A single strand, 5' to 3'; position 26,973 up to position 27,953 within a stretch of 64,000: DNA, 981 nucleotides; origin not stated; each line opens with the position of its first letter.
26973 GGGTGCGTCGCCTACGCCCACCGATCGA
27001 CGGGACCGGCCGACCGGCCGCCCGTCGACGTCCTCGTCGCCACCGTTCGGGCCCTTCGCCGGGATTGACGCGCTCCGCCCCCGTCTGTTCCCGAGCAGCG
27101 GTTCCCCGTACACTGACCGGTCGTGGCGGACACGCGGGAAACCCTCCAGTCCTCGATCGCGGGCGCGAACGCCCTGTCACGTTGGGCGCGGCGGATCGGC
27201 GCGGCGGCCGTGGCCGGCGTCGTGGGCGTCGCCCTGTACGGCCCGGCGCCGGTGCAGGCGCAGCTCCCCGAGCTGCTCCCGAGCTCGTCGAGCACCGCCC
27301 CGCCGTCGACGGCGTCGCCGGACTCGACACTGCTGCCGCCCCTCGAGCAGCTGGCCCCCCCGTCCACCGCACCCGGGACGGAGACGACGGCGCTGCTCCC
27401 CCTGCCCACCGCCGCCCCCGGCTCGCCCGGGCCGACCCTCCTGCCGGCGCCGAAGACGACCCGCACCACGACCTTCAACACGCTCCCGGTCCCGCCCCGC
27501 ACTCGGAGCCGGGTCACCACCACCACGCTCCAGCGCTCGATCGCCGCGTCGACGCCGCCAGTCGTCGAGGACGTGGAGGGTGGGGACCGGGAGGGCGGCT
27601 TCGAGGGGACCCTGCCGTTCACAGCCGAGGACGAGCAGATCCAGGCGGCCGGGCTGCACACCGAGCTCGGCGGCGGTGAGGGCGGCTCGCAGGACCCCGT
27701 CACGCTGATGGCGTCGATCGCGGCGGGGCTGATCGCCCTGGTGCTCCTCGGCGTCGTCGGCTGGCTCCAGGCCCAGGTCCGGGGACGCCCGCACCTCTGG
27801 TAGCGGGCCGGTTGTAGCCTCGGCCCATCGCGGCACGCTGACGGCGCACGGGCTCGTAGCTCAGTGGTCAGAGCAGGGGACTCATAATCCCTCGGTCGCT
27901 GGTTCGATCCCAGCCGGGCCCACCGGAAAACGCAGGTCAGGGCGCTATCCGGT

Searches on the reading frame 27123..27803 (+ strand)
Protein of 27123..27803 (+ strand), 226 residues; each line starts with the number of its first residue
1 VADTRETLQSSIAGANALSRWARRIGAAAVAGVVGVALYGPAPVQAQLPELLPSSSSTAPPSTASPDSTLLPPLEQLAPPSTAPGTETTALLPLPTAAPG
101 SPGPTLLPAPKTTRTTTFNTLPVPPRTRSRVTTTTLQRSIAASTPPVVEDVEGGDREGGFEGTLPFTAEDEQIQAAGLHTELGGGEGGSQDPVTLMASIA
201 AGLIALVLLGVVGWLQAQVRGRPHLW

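Call 13: search_protein_families(library=pfam, proteins=[window:27123-27803:+])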
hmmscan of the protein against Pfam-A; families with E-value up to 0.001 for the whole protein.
window:27123-27803:+ (226 aa): 0 families
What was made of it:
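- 27123..27803 (+): Left host flank: a Pro/Thr-rich membrane-anchored protein of 226 aa. It is not part of the island. No Pfam family matched (call 13).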
